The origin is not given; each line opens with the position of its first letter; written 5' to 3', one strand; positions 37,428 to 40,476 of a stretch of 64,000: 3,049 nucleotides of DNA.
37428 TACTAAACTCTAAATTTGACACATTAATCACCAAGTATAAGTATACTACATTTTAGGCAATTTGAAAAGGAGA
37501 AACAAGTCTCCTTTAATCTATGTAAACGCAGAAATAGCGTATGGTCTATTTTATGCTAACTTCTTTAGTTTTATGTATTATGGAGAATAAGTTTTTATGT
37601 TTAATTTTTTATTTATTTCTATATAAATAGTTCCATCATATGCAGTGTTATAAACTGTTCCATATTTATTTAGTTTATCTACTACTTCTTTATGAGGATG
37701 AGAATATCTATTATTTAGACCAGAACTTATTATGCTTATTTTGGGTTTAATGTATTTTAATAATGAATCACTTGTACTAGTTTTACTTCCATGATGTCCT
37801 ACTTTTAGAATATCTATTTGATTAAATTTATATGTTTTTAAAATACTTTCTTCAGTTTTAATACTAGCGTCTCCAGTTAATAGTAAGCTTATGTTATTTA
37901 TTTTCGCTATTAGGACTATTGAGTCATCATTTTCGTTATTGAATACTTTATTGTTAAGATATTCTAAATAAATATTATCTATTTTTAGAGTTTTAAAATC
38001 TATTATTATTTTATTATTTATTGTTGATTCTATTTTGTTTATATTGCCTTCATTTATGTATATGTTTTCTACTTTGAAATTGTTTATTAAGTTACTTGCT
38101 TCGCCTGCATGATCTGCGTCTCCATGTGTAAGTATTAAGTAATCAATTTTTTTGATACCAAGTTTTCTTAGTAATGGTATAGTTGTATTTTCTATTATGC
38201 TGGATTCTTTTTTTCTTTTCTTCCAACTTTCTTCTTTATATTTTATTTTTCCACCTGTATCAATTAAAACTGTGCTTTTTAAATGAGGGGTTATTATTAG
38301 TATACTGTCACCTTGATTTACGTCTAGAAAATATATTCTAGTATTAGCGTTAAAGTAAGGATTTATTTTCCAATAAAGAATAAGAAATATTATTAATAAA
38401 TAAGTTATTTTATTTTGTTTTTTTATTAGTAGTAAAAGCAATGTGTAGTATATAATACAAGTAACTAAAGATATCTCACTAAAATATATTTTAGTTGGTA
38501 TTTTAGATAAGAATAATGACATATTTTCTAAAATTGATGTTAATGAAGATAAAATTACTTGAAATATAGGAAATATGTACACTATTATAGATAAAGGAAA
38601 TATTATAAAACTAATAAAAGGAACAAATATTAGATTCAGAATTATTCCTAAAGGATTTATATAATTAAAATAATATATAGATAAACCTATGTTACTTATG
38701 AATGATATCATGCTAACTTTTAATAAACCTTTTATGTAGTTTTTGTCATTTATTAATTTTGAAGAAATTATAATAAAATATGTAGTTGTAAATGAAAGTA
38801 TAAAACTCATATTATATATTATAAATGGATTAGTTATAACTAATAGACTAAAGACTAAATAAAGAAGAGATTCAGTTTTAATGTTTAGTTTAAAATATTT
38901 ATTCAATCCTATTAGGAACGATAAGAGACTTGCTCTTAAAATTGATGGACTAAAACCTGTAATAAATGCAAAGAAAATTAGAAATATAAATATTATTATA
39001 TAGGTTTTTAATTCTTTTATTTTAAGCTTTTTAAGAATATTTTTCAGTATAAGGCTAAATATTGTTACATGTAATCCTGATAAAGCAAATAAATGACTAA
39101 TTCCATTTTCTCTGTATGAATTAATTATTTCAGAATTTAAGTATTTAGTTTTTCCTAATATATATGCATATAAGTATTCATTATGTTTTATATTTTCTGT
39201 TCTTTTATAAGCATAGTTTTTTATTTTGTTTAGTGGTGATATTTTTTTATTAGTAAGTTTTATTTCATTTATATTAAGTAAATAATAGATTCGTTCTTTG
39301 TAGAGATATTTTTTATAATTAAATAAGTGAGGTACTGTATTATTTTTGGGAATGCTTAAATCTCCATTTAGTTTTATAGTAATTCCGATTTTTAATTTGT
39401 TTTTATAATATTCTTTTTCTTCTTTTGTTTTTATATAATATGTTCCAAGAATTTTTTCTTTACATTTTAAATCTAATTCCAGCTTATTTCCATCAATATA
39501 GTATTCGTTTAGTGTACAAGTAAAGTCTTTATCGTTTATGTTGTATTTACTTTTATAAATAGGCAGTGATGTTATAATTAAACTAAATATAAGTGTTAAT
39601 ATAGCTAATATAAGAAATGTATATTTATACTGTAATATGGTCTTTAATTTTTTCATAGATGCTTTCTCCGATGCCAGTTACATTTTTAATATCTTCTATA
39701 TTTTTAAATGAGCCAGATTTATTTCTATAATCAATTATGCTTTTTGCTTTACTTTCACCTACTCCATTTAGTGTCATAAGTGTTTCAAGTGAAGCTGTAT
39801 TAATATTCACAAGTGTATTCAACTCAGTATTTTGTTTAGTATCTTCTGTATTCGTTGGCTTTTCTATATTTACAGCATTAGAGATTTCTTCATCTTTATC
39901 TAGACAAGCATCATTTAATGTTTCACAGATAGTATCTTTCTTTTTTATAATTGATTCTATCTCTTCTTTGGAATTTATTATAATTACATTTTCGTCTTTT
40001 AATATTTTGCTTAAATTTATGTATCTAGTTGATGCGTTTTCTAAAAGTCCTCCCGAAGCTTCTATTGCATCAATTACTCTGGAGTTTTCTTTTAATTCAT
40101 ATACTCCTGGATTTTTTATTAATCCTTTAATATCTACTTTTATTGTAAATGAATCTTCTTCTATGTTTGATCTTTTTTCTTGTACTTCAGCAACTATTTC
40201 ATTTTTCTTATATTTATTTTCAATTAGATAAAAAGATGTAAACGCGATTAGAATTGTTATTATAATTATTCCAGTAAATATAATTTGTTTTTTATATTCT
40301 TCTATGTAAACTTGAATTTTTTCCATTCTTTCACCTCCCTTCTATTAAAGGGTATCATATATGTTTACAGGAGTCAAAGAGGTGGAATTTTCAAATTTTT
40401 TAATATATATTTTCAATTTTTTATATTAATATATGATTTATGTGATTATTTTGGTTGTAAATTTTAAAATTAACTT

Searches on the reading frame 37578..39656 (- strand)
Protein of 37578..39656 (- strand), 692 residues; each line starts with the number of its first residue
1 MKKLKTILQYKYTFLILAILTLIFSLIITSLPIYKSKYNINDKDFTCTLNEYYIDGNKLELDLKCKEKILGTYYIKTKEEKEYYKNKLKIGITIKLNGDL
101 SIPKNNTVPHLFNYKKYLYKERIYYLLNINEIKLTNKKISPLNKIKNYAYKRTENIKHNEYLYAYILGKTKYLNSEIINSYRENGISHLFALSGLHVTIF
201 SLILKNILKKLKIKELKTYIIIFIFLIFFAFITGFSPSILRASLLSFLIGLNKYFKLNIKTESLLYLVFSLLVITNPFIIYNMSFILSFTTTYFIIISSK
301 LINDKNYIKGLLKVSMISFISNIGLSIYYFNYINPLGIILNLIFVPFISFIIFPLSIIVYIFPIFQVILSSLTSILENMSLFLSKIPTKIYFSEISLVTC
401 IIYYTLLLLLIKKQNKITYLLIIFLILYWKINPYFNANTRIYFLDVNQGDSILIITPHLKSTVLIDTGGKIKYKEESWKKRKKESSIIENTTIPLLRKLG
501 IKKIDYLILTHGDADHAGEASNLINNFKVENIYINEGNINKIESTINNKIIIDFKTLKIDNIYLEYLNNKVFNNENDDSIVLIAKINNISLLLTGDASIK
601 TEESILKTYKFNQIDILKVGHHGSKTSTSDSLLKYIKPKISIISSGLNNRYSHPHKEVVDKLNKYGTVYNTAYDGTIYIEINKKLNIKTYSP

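Call 36: search_protein_families(library=pfam, proteins=[window:37578-39656:-], max_evalue=0.001)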
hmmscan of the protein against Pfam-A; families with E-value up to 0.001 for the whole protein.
window:37578-39656:- (692 aa): 3 families
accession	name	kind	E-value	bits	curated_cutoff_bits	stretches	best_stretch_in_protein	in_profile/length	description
PF03772.21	Competence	-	2.5e-43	148.8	23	1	166-411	2-264/270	Competence protein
PF00753.33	Lactamase_B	-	9e-18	65.3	22.7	1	445-645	2-194/196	Metallo-beta-lactamase superfamily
PF13567.11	DUF4131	-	8.4e-09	35.8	31.6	1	64-133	101-163/165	Domain of unknown function (DUF4131)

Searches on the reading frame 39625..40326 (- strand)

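Call 36: search_protein_families(library=pfam, proteins=[window:39625-40326:-], max_evalue=0.001)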
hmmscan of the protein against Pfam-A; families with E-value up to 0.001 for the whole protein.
window:39625-40326:- (233 aa): 8 families
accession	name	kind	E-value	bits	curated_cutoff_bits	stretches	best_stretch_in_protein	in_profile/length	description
PF12836.13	HHH_3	-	4.1e-21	75.3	27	1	171-232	4-65/65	Helix-hairpin-helix motif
PF10531.15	SLBB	-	1.2e-12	47.9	27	1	63-117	1-54/55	SLBB domain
PF00633.29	HHH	-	9.5e-11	41.4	24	1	171-200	1-30/30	Helix-hairpin-helix motif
PF03934.19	T2SSK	-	4e-06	27.5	24.2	1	173-232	1-61/63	Type II secretion system (T2SS), protein K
PF12826.13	HHH_2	-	3.1e-05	24.5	27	0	169-203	23-57/64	Helix-hairpin-helix motif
PF14520.12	HHH_5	-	7.2e-05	23.6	27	0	175-199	29-53/57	Helix-hairpin-helix domain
PF14579.12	HHH_6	-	0.00061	20.4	25.6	0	183-218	27-62/90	Helix-hairpin-helix motif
PF22461.2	SLBB_2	-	0.00065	20.2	27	0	63-107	2-48/79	SLBB domain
